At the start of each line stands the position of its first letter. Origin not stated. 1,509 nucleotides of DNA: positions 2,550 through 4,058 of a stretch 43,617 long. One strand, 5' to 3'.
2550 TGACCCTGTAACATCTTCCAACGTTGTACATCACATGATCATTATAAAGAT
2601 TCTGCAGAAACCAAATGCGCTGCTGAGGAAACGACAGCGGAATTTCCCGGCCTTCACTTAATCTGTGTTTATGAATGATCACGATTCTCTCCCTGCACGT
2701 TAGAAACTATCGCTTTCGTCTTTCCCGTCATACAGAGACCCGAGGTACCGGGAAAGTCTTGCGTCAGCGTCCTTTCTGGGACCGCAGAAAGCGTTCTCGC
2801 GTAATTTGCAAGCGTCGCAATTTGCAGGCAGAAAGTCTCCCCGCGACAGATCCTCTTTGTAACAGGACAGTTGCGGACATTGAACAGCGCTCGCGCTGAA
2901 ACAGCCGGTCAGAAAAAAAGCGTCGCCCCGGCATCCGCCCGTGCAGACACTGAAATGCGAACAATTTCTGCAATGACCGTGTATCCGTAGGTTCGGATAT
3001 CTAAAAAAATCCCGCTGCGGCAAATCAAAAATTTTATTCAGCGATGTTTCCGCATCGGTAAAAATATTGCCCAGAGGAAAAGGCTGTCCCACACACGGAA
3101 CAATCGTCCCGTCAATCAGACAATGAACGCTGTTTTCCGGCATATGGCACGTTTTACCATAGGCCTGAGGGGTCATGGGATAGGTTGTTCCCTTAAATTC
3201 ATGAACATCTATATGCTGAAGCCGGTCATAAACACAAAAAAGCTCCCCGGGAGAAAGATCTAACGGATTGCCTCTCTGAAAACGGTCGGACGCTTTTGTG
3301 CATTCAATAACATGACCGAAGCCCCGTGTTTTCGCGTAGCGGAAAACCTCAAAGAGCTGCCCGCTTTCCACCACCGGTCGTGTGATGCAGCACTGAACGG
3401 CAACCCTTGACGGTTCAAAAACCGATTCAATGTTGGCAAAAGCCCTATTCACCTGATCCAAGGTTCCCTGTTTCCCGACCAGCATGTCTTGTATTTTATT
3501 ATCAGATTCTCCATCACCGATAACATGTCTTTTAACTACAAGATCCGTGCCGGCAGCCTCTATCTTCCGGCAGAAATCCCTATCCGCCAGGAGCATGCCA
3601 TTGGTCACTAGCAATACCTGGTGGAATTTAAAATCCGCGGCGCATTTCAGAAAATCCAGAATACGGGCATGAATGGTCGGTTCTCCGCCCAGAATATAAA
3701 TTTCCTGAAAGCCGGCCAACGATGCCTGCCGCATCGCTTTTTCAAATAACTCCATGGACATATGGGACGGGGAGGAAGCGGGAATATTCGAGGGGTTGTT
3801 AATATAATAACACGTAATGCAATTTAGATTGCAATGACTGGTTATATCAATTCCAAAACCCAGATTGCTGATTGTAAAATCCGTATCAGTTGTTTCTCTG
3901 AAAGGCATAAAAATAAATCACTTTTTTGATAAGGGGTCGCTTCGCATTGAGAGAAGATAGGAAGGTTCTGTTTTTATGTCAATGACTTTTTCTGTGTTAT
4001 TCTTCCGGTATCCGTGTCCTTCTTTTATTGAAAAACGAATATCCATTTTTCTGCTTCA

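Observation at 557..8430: Orphan radical SAM/SPASM enzyme paired with a stand-alone condensation-domain protein, next to a tripartite-type ABC exporter and a MarR regulator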

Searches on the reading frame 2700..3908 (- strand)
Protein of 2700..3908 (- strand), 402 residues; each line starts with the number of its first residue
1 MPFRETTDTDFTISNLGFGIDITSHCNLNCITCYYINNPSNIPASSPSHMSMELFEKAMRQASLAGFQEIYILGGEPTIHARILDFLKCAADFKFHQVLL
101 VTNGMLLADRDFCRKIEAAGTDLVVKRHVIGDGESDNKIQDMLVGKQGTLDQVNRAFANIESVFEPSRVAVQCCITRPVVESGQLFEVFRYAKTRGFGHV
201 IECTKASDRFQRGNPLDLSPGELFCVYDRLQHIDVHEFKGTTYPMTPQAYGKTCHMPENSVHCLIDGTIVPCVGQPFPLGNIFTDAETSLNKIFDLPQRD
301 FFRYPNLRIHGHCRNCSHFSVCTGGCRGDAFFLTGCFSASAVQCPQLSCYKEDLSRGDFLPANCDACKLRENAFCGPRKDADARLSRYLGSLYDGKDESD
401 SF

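Call 3: search_protein_families(library=pfam, proteins=[window:2700-3908:-], max_evalue=0.01)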
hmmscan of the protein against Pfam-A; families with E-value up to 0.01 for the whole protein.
window:2700-3908:- (402 aa): 3 families
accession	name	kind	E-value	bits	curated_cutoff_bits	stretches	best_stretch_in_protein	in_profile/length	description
PF04055.27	Radical_SAM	-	2.3e-09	38.1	29.5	1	22-157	3-133/166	Radical SAM superfamily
PF13186.11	SPASM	-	1e-06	29.3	21.5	1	254-316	1-66/67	Iron-sulfur cluster-binding domain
PF13353.11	Fer4_12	-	0.00017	22.3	22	1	24-136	13-118/137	4Fe-4S single cluster domain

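Call 4: search_protein_families(library=ncbifam, proteins=[window:2700-3908:-], max_evalue=0.01)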
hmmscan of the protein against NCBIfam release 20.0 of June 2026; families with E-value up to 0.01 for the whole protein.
window:2700-3908:- (402 aa): 58 families (the best 25 are shown)
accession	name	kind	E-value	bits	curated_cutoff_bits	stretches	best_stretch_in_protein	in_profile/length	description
TIGR04317.1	W_rSAM_matur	equivalog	8.1e-16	58.1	380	1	20-273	8-256/349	tungsten cofactor oxidoreductase radical SAM maturase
NF045702.1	rSAM_GDGT_ether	equivalog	8.3e-15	54.4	450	1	20-124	90-194/486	tetraether lipid synthase Tes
NF001199.0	PRK00164.2-1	equivalog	1.5e-14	53.9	231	1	17-194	13-177/308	GTP 3',8-cyclase MoaA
TIGR02668.1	moaA_archaeal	equivalog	6.3e-14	51.7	325.25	1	19-124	13-112/303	GTP 3',8-cyclase MoaA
NF045646.2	rSAM_Se_TrsS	equivalog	1.4e-13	50.2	490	1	20-192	90-251/441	radical SAM (seleno)protein TrsS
TIGR04303.1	GeoRSP_rSAM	equivalog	3e-13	50.1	400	2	21-181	10-158/325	GeoRSP system radical SAM/SPASM protein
NF050035.1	rSAM_WgK_link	exception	3.4e-13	49.3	650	1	19-117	12-105/367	radical SAM/SPASM peptide maturase WgkB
TIGR03942.1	sulfatase_rSAM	equivalog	1.2e-12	47.6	349.45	1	23-329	8-327/363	anaerobic sulfatase maturase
TIGR04251.1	SCM_rSAM_ScmF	equivalog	1.3e-11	44.6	400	1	22-198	10-180/353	SynChlorMet cassette radical SAM/SPASM protein ScmF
TIGR04545.1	rSAM_ahbD_hemeb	equivalog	4.8e-11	42.7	500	2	21-157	5-131/339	heme b synthase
NF038283.1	viperin_w_prok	equivalog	5.3e-11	42.2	180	1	22-116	8-103/281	viperin family antiviral radical SAM protein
TIGR02109.1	PQQ_syn_pqqE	equivalog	7.7e-11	41.5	381.35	2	19-149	10-130/358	pyrroloquinoline quinone biosynthesis protein PqqE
TIGR03962.1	mycofact_rSAM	equivalog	1.1e-10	41.3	265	1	20-340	16-327/339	mycofactocin radical SAM maturase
TIGR04250.1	SCM_rSAM_ScmE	equivalog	1.2e-10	40.9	400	1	19-156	6-133/358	SynChlorMet cassette radical SAM/SPASM protein ScmE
TIGR02666.1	moaA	equivalog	1.6e-10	40.5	284.05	1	20-120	14-114/336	GTP 3',8-cyclase MoaA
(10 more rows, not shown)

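Call 7: find_homologous_proteins(query=window:2700-3908:-)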
Query window:2700-3908:- (402 aa): 128 proteins with E <= 0.001 among 2211 candidates; the best 120 are listed.
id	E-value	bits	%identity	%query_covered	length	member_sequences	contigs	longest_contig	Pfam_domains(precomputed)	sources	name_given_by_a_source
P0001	9.0e-282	952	100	100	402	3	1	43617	PF13186.12,PF04055.28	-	-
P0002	1.6e-212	724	76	98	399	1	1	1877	PF13186.12,PF04055.28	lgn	-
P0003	7.3e-197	672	83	86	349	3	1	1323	PF13186.12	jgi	jgi:radical SAM protein with 4Fe4S-binding SPASM domain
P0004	1.1e-194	665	69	99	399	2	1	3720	PF13186.12,PF04055.28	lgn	-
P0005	2.3e-192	658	70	98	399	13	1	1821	PF13186.12,PF04055.28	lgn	-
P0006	1.8e-191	655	69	99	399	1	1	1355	PF13186.12,PF04055.28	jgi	jgi:radical SAM protein with 4Fe4S-binding SPASM domain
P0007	2.0e-190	651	68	98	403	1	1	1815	PF13186.12,PF04055.28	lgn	-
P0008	7.3e-190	649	68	98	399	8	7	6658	PF13186.12,PF04055.28,PF13353.12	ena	-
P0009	5.3e-189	647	68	99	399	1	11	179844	PF13186.12,PF04055.28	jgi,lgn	jgi:radical SAM protein with 4Fe4S-binding SPASM domain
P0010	1.9e-185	635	67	98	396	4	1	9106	PF13186.12,PF04055.28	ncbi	-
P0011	5.5e-185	633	67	98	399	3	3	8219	PF13186.12,PF04055.28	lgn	-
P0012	3.3e-180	618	66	98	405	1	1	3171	PF13186.12,PF04055.28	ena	-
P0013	5.9e-179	613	66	98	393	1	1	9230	PF13186.12,PF04055.28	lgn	-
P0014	1.1e-178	613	66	98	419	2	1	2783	PF13186.12,PF04055.28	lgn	-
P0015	2.8e-174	598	64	100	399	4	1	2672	PF04055.28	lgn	-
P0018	3.5e-169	581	61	99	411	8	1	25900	PF13186.12,PF04055.28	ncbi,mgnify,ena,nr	ncbi:MAG TPA: radical SAM protein [Smithella sp.]|mgnify:CR=1 FL=1|nr:radical SAM protein [Smithella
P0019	2.2e-168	579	60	98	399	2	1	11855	PF13186.12,PF04055.28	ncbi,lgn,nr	ncbi:MAG: radical SAM protein [Deltaproteobacteria bacterium]|nr:radical SAM protein [Deltaproteobac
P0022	1.7e-138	480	65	77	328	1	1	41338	PF04055.28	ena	-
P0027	2.0e-116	408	48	98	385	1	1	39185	PF13186.12,PF04055.28,PF13353.12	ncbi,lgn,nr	ncbi:MAG: radical SAM protein [Candidatus Aenigmarchaeota archaeon]|nr:radical SAM protein [Candidat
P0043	4.6e-85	304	41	94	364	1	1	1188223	PF04055.28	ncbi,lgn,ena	-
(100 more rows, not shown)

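Call 9: find_encoding_contigs(protein=P0009, flank=10000, max_places=4)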
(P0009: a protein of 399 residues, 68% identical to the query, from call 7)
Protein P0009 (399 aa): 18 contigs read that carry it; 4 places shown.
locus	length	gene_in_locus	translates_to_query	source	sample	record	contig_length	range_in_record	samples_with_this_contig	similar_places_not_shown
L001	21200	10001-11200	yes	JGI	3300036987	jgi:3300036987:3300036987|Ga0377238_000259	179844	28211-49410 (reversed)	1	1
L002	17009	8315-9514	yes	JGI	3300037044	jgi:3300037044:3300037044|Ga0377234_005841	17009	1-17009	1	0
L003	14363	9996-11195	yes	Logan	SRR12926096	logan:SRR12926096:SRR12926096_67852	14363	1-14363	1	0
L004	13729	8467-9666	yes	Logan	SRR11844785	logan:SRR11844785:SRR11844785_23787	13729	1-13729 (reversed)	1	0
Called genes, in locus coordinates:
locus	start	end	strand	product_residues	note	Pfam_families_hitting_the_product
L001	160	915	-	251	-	PF00515:TPR_1 (faint), PF07719:TPR_2 (faint), PF13428:TPR_14 (faint), PF13424:TPR_12 (weak), PF13414:TPR_11 (weak), PF14559:TPR_19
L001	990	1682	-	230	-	PF02518:HATPase_c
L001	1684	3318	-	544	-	PF00072:Response_reg, PF00515:TPR_1 (faint), PF07719:TPR_2 (faint), PF12895:ANAPC3 (faint), PF13176:TPR_7 (faint), PF13181:TPR_8 (faint), PF13374:TPR_10 (faint), PF13424:TPR_12 (faint), +6 more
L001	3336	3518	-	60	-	-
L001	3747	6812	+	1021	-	PF03176:MMPL (weak), PF00891:Methyltransf_2 (weak), PF08241:Methyltransf_11, PF08242:Methyltransf_12, PF13489:Methyltransf_23, PF13649:Methyltransf_25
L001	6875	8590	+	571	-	PF00501:AMP-binding, PF13193:AMP-binding_C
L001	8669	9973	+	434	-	PF27533:CapK_C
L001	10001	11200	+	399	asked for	PF04055:Radical_SAM (weak), PF13186:SPASM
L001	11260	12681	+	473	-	PF00668:Condensation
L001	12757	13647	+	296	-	PF03279:Lip_A_acyltrans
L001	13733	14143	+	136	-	-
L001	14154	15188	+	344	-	PF14399:BtrH_N, PF16169:DUF4872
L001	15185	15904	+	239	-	PF00005:ABC_tran, PF13304:AAA_21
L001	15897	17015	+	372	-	PF12679:ABC2_membrane_2, PF12698:ABC2_membrane_3, PF01061:ABC2_membrane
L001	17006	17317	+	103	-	-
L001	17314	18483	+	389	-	PF00109:ketoacyl-synt, PF02801:Ketoacyl-synt_C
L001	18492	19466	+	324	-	PF00109:ketoacyl-synt (weak)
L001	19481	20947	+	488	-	PF02310:B12-binding, PF04055:Radical_SAM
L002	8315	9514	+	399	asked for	PF04055:Radical_SAM (weak), PF13186:SPASM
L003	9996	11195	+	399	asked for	PF04055:Radical_SAM (weak), PF13186:SPASM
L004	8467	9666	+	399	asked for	PF04055:Radical_SAM (weak), PF13186:SPASM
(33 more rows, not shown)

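Call 10: find_encoding_contigs(protein=P0022, flank=10000, max_places=2)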
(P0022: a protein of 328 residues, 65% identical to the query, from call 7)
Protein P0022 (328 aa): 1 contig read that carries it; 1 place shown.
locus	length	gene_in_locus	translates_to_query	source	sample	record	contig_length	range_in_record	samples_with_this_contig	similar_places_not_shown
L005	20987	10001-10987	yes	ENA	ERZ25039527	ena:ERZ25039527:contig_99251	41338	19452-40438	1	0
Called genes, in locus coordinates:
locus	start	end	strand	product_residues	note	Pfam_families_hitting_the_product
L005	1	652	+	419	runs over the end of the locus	PF04055:Radical_SAM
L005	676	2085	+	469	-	PF12390:Se-cys_synth_N, PF03841:SelA, PF01053:Cys_Met_Meta_PP (faint)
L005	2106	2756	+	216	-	PF01479:S4, PF00849:PseudoU_synth_2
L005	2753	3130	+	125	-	PF00849:PseudoU_synth_2 (weak)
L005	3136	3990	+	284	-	PF02578:Cu-oxidase_4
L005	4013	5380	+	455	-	PF02629:CoA_binding, PF13380:CoA_binding_2, PF13607:Succ_CoA_lig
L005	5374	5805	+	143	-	PF13549:ATP-grasp_5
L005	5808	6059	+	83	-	PF13549:ATP-grasp_5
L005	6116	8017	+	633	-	PF00005:ABC_tran, PF13555:AAA_29 (faint), PF02463:SMC_N (faint), PF13191:AAA_16 (faint), PF13304:AAA_21 (faint), PF12848:ABC_tran_Xtn, PF00005:ABC_tran, PF16326:ABC_tran_CTD, +2 more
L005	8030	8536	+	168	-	-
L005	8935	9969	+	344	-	PF27533:CapK_C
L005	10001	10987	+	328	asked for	PF04055:Radical_SAM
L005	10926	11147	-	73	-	-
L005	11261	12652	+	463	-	PF00668:Condensation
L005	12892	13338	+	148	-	PF00582:Usp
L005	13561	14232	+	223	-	PF01638:HxlR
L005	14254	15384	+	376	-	PF00724:Oxidored_FMN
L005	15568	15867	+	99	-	PF12838:Fer4_7 (faint), PF13183:Fer4_8 (faint), PF00037:Fer4 (weak), PF13237:Fer4_10, PF14697:Fer4_21, PF13187:Fer4_9 (weak), PF25160:LdpA_Fe-S-bd (weak), PF00037:Fer4 (weak), +4 more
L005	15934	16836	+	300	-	PF13484:Fer4_16 (weak)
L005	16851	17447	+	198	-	PF02663:FmdE, PF23475:zf-Tbcl_FmdE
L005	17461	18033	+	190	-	PF02525:Flavodoxin_2, PF03358:FMN_red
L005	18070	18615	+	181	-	PF01554:MatE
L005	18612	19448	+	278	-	PF01554:MatE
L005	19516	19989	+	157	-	PF04879:Molybdop_Fe4S4, PF00384:Molybdopterin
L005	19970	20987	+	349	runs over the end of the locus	PF00384:Molybdopterin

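Call 15: find_encoding_contigs(protein=P0018, flank=10000, max_places=2)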
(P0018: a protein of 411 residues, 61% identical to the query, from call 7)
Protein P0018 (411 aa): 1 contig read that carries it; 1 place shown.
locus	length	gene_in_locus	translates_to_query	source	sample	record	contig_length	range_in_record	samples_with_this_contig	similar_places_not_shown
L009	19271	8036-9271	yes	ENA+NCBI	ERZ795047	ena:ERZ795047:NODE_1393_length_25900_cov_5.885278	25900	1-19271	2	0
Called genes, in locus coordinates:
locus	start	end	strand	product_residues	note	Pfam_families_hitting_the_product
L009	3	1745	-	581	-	PF17297:PEPCK_N, PF00821:PEPCK_GTP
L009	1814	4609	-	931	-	PF01326:PPDK_N, PF00391:PEP-utilizers, PF02896:PEP-utilizers_C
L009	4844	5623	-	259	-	PF00535:Glycos_transf_2, PF10111:Glyco_tranf_2_2, PF13641:Glyco_tranf_2_3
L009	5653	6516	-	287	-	PF00535:Glycos_transf_2, PF10111:Glyco_tranf_2_2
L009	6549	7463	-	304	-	PF13641:Glyco_tranf_2_3, PF13704:Glyco_tranf_2_4 (weak), PF00535:Glycos_transf_2, PF10111:Glyco_tranf_2_2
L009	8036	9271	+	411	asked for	PF04055:Radical_SAM, PF13186:SPASM (weak)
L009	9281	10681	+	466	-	PF00668:Condensation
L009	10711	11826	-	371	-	PF08240:ADH_N, PF16912:Glu_dehyd_C (faint), PF00107:ADH_zinc_N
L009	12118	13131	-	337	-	PF08100:Dimerisation, PF00891:Methyltransf_2, PF13489:Methyltransf_23, PF05175:MTS, PF08241:Methyltransf_11 (weak), PF08242:Methyltransf_12, PF13649:Methyltransf_25, PF13847:Methyltransf_31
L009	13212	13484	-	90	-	PF00550:PP-binding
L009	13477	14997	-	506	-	PF00501:AMP-binding, PF13193:AMP-binding_C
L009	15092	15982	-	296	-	-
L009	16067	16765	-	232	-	PF00685:Sulfotransfer_1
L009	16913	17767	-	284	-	PF00685:Sulfotransfer_1, PF13469:Sulfotransfer_3 (weak)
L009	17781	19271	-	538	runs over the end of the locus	PF00664:ABC_membrane, PF00005:ABC_tran, PF02463:SMC_N (faint), PF13304:AAA_21 (faint)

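Call 16: find_encoding_contigs(protein=P0019, flank=10000, max_places=2)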
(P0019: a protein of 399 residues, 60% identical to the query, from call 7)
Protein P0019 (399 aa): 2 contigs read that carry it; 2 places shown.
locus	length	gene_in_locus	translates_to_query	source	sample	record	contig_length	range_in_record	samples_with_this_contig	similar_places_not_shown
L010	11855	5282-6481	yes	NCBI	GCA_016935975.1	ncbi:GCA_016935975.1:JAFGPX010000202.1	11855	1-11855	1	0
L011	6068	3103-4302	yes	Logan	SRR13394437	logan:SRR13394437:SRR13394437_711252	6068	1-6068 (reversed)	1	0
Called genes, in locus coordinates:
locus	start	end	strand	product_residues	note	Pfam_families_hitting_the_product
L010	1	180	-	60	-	?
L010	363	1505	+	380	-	PF13173:AAA_14, PF13635:DUF4143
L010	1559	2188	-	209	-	PF00501:AMP-binding (weak), PF13193:AMP-binding_C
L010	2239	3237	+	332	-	PF25852:DUF6242_C (faint), PF02012:BNR (faint), PF15902:Sortilin-Vps10 (faint)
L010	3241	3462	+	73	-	-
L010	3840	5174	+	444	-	PF00501:AMP-binding (faint)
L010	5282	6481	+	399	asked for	PF04055:Radical_SAM, PF13186:SPASM (weak)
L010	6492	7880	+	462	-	PF00668:Condensation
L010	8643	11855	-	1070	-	PF13091:PLDc_2 (weak), PF00176:SNF2-rel_dom (faint), PF00271:Helicase_C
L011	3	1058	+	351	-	?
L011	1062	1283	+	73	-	-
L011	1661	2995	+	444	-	PF00501:AMP-binding (faint)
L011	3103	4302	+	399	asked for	PF04055:Radical_SAM, PF13186:SPASM (weak)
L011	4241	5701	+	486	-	PF00668:Condensation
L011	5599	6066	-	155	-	?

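Call 21: find_encoding_contigs(protein=P0043, flank=8000, max_places=2)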
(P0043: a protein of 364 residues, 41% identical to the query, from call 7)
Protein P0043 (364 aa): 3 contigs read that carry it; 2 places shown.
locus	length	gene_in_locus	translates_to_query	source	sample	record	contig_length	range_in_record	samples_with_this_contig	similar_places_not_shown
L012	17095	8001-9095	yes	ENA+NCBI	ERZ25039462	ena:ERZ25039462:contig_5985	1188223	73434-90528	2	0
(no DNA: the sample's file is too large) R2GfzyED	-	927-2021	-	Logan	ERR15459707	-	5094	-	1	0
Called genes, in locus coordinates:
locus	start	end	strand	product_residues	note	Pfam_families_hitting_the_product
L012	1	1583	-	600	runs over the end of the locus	PF00009:GTP_EFTU, PF01926:MMR_HSR1 (weak), PF22042:EF-G_D2, PF03144:GTP_EFTU_D2, PF14492:EFG_III (weak), PF00679:EFG_C, PF21018:BipA_C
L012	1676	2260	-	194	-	-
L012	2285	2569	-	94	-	-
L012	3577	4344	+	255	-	PF07826:IMP_cyclohyd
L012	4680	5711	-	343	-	PF00437:T2SSE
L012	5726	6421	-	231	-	PF22935:RM44_endonuclase, PF14622:Ribonucleas_3_3, PF00636:Ribonuclease_3, PF00035:dsrm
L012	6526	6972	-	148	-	PF01029:NusB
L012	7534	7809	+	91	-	PF01371:Trp_repressor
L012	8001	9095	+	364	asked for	PF04055:Radical_SAM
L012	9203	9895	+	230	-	PF02596:DUF169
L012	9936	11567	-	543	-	PF00521:DNA_topoisoIV, PF03989:DNA_gyraseA_C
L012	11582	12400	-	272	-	PF00521:DNA_topoisoIV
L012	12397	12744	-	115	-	-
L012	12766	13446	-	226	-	PF13483:Lactamase_B_3, PF12706:Lactamase_B_2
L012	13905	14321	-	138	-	-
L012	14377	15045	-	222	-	-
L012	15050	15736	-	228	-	-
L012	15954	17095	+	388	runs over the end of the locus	PF21543:CvfB_2nd (faint), PF21710:Spt6_S1 (faint), PF00575:S1 (weak), PF23459:S1_RRP5 (faint), PF00575:S1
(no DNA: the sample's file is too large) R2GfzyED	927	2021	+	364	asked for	PF04055:Radical_SAM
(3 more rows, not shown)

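Call 22: find_encoding_contigs(protein=P0027, flank=8000, max_places=2)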
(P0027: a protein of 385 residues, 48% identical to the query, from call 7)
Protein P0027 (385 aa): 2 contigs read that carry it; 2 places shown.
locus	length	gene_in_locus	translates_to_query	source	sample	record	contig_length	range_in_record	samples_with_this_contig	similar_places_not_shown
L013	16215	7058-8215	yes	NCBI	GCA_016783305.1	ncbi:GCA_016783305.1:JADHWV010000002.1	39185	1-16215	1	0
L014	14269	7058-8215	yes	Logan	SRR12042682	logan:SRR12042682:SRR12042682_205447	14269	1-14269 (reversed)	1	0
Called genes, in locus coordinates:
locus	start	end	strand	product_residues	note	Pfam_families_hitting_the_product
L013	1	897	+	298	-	?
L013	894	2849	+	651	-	-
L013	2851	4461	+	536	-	-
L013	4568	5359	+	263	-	PF01092:Ribosomal_S6e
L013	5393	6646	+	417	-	PF01595:CNNM, PF00571:CBS, PF03471:CorC_HlyC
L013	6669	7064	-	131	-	-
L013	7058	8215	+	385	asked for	PF04055:Radical_SAM, PF13353:Fer4_12 (weak), PF13186:SPASM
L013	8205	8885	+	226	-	PF01177:Asp_Glu_race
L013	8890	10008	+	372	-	PF00579:tRNA-synt_1b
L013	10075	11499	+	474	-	-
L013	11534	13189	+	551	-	PF04542:Sigma70_r2, PF04545:Sigma70_r4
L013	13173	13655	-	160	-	-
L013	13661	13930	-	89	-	-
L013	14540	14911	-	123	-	-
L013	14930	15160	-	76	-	PF13411:MerR_1, PF00376:MerR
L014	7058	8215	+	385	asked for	PF04055:Radical_SAM, PF13353:Fer4_12 (weak), PF13186:SPASM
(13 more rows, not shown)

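Call 23: search_solved_structures(query=window:2700-3908:-, max_evalue=0.01)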
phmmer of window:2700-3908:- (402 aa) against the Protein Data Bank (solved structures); distinct sequences matched with E-value up to 0.01: 15.
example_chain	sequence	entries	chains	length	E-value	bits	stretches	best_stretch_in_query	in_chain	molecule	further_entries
7tol_A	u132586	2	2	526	7.8e-11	44.8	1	18-125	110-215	glycerol dibiphytanyl glycerol tetraether - macrocyclic archaeol synthase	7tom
4k37_A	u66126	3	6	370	6e-07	32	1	265-327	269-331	Anaerobic sulfatase-maturating enzyme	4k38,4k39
4k36_A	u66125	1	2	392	7.4e-07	31.7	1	265-327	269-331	Anaerobic sulfatase-maturating enzyme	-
8wm2_A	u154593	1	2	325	3e-05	26.5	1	15-110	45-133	Fe-S radical SAM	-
6c8v_A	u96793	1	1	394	7e-05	25.2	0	15-104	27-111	Coenzyme PQQ synthesis protein E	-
6efn_A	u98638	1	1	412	0.00013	24.4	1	19-290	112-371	Sporulation killing factor maturation protein SkfB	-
5v1q_A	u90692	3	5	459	0.00092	21.6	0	23-107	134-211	Radical SAM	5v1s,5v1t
7vob_C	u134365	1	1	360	0.0014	21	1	22-124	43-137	Cytosylglucuronate decarboxylase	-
7voc_C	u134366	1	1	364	0.0014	21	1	22-124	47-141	Cytosylglucuronate decarboxylase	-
9dfu_A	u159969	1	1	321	0.0015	20.9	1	21-115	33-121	Radical SAM core domain-containing protein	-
9dfn_A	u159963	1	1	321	0.002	20.5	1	22-115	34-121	Radical SAM core domain-containing protein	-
6b4c_A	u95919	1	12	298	0.0044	19.3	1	23-115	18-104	Viperin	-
9dfw_A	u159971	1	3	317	0.0047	19.2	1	23-115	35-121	Radical SAM core domain-containing protein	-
9dgw_A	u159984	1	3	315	0.0047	19.2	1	23-115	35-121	Radical SAM core domain-containing protein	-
7n7i_A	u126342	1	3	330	0.0054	19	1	23-115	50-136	Viperin-like enzyme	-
